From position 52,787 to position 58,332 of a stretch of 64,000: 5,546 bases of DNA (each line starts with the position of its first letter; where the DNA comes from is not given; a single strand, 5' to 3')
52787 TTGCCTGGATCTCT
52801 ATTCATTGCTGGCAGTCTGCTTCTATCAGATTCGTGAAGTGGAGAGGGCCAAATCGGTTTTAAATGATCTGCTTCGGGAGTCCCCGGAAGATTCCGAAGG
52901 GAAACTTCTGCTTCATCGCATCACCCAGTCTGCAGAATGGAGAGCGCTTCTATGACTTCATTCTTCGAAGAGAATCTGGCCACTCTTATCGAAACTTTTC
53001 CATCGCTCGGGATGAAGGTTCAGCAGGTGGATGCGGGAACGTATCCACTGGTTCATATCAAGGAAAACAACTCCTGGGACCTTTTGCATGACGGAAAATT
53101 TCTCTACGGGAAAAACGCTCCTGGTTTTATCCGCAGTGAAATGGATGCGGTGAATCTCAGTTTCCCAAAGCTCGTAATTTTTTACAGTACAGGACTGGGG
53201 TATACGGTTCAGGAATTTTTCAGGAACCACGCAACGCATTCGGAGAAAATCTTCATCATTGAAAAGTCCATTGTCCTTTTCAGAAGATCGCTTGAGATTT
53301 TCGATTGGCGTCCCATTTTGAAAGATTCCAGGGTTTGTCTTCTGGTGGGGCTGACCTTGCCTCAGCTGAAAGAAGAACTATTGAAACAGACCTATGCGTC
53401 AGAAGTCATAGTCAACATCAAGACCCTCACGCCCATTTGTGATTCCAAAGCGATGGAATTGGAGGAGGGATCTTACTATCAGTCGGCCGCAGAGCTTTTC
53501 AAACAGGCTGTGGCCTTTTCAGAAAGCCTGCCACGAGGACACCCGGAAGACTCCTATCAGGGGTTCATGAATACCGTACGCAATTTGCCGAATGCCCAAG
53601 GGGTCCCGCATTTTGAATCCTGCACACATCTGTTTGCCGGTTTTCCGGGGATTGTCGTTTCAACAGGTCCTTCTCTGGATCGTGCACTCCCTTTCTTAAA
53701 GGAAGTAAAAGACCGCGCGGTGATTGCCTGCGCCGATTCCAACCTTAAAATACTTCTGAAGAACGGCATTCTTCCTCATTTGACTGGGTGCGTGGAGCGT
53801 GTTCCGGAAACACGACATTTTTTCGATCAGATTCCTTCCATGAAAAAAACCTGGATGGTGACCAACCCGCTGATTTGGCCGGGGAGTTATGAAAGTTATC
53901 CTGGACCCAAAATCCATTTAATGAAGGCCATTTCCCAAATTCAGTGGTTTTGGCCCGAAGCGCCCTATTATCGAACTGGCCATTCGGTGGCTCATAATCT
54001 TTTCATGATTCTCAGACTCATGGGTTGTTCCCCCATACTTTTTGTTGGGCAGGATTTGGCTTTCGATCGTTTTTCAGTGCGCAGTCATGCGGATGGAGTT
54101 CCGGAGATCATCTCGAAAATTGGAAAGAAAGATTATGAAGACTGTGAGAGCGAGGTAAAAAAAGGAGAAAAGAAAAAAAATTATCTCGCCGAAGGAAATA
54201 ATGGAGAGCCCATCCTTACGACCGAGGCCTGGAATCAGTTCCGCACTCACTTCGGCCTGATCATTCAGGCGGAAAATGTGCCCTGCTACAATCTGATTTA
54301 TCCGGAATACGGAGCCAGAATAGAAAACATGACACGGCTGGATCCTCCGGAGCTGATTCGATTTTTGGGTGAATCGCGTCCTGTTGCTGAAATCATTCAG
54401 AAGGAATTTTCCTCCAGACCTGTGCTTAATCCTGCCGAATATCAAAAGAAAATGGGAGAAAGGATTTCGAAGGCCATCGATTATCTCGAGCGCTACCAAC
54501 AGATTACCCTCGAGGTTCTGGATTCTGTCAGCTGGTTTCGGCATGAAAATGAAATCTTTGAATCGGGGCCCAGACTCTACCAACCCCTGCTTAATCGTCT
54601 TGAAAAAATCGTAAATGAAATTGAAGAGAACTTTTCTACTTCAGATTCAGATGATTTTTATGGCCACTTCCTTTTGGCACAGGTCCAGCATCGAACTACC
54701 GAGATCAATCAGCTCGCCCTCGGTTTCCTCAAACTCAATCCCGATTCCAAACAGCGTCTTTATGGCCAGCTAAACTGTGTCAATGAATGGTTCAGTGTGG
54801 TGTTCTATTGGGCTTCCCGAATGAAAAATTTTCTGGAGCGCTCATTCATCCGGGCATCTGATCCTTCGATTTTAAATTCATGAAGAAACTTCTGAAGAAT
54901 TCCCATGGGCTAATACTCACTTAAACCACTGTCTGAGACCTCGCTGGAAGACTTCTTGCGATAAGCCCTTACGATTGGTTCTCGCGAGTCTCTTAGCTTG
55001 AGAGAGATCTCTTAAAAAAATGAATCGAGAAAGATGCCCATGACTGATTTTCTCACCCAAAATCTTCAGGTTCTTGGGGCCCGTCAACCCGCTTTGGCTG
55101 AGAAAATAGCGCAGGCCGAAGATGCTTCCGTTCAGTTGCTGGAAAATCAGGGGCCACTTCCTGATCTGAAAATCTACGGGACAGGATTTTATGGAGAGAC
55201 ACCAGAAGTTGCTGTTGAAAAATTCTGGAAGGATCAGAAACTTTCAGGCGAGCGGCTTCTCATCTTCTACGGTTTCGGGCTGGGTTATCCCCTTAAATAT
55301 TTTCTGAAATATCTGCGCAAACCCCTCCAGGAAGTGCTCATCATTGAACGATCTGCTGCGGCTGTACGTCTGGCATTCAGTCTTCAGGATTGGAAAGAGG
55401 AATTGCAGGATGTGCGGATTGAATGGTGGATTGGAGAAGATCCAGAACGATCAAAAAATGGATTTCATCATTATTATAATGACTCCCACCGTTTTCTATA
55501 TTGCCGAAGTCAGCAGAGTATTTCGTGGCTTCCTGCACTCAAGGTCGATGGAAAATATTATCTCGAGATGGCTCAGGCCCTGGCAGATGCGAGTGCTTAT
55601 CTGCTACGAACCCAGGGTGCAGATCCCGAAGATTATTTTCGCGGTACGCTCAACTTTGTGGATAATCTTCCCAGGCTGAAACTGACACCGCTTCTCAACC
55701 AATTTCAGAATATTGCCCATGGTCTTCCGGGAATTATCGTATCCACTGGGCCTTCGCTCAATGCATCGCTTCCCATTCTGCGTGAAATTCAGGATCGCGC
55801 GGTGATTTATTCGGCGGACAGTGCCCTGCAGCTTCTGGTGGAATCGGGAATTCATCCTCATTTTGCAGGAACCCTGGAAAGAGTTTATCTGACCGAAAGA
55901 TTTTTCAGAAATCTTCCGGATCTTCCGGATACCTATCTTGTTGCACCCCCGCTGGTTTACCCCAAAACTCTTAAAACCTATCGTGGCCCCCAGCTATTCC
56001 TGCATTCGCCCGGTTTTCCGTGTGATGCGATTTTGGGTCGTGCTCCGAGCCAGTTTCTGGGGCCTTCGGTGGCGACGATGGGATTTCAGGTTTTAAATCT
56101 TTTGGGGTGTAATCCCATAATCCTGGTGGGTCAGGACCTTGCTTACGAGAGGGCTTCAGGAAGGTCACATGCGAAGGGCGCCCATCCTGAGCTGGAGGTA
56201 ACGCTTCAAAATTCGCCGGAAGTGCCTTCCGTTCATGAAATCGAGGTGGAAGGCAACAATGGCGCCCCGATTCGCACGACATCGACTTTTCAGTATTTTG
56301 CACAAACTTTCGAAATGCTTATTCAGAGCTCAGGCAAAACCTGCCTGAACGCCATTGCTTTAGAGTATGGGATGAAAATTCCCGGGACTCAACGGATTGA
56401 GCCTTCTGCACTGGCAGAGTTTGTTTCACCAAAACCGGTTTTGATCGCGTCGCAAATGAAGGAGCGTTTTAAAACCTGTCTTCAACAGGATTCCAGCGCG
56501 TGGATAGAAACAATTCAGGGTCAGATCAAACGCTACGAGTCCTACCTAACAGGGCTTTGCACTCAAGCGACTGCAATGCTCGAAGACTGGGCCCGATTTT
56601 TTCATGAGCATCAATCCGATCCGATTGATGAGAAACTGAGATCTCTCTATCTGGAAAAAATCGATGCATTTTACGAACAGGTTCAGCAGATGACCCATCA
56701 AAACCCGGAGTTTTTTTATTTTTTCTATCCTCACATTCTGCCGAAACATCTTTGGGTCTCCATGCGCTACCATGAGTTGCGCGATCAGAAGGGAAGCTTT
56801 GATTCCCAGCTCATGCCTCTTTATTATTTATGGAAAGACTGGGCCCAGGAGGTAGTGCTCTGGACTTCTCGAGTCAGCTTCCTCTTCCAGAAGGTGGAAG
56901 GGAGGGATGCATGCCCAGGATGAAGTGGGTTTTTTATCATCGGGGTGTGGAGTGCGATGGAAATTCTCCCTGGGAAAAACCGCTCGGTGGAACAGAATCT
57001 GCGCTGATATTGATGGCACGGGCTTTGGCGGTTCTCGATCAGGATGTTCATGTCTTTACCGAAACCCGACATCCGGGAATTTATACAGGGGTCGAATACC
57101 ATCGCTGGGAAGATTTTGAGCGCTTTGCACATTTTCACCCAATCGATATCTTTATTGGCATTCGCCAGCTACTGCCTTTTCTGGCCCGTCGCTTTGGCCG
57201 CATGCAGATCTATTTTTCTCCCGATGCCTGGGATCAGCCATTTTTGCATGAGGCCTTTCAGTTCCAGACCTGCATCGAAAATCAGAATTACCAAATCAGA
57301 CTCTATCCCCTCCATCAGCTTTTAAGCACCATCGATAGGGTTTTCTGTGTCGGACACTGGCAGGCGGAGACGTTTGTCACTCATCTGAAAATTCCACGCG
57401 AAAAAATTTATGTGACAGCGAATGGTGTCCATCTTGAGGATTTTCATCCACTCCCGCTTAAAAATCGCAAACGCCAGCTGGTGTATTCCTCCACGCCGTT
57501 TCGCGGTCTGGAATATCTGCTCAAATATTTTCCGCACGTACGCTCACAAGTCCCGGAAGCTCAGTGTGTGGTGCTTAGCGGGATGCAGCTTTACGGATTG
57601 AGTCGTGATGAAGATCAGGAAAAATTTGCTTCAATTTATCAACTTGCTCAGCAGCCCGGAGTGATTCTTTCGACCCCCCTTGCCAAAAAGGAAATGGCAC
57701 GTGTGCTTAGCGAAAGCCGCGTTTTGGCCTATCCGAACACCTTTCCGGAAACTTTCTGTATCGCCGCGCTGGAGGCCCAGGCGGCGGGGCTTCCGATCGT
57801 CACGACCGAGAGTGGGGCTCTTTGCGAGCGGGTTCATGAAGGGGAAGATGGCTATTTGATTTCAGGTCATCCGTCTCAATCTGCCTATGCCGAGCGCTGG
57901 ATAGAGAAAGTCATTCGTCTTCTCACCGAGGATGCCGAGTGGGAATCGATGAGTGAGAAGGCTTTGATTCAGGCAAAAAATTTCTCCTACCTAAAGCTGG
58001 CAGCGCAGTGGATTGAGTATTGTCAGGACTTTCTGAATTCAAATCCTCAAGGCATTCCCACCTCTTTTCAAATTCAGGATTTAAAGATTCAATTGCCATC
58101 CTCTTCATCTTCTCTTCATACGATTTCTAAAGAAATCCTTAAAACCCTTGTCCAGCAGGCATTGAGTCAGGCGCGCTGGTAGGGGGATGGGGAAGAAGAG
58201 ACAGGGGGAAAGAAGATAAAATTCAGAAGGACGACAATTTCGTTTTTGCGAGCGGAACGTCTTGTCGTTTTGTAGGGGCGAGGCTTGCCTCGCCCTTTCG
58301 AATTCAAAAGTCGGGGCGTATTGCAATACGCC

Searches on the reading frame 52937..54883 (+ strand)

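Call 17: search_protein_families(library=pfam, proteins=[window:52937-54883:+], max_evalue=0.001)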
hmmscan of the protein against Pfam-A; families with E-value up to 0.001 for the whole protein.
window:52937-54883:+ (648 aa): 2 families
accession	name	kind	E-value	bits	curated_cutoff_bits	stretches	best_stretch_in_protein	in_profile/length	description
PF01973.23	MptE-like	-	3.2e-33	115.4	34.6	1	212-377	2-169/171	6-hydroxymethylpterin diphosphokinase MptE-like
PF20157.4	Maf_flag10_N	-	2.9e-11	43.7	23.5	2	80-130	115-163/228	Glycosyltransferase Maf N-terminal domain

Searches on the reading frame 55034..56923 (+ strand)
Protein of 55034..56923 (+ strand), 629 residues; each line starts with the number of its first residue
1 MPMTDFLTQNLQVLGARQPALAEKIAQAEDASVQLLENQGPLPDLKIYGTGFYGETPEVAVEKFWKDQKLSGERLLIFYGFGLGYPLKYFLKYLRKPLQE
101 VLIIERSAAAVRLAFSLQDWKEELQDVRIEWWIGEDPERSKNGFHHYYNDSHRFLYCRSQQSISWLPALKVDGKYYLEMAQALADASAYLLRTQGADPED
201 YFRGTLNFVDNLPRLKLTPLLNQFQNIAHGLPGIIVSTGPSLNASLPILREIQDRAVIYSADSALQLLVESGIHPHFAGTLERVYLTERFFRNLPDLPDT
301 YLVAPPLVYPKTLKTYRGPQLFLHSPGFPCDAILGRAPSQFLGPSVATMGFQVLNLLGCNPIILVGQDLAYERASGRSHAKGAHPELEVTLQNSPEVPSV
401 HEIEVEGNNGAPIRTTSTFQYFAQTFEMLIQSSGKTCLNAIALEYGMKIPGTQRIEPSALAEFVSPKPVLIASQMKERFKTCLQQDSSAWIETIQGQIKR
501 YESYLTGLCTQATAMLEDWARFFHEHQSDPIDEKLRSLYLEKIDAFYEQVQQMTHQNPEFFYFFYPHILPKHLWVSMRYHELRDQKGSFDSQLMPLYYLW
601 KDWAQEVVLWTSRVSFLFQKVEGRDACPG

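Call 17: search_protein_families(library=pfam, proteins=[window:55034-56923:+], max_evalue=0.001)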
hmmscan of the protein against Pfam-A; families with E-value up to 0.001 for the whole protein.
window:55034-56923:+ (629 aa): 2 families
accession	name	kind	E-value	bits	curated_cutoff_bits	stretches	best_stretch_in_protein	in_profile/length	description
PF01973.23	MptE-like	-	4.8e-37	127.8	34.6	1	207-372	2-169/171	6-hydroxymethylpterin diphosphokinase MptE-like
PF20157.4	Maf_flag10_N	-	1.6e-06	28.2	23.5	0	8-63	3-58/228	Glycosyltransferase Maf N-terminal domain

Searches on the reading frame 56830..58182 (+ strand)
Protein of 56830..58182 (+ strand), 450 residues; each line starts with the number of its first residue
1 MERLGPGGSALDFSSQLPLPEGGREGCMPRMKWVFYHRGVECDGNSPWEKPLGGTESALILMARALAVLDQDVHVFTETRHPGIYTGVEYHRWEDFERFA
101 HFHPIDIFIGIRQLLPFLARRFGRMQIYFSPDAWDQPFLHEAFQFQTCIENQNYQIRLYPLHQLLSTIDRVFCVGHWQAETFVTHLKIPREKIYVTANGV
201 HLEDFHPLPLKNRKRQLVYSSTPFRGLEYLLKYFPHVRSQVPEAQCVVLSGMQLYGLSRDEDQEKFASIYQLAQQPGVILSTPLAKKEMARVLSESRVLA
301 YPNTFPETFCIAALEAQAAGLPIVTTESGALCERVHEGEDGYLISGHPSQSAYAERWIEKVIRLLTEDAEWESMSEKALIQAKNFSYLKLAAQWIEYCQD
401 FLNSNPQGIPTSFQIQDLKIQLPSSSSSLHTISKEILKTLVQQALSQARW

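Call 17: search_protein_families(library=pfam, proteins=[window:56830-58182:+], max_evalue=0.001)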
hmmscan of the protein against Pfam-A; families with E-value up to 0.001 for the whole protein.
window:56830-58182:+ (450 aa): 5 families
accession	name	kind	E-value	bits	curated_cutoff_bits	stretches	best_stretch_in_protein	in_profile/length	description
PF00534.26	Glycos_transf_1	-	3.3e-17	63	26.4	1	216-377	17-168/172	Glycosyl transferases group 1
PF13692.12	Glyco_trans_1_4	-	3.7e-16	60.1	27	1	224-366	14-141/142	Glycosyl transferases group 1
PF13439.12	Glyco_transf_4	-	1.6e-08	35.2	28.5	1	53-203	2-169/170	Glycosyltransferase Family 4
PF20706.3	GT4-conflict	-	0.00015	21.3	26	1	163-366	142-356/385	Family 4 Glycosyltransferase in conflict systems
PF13579.12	Glyco_trans_4_4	-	0.00018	22.3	29.7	0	72-199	41-158/158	Glycosyl transferase 4-like domain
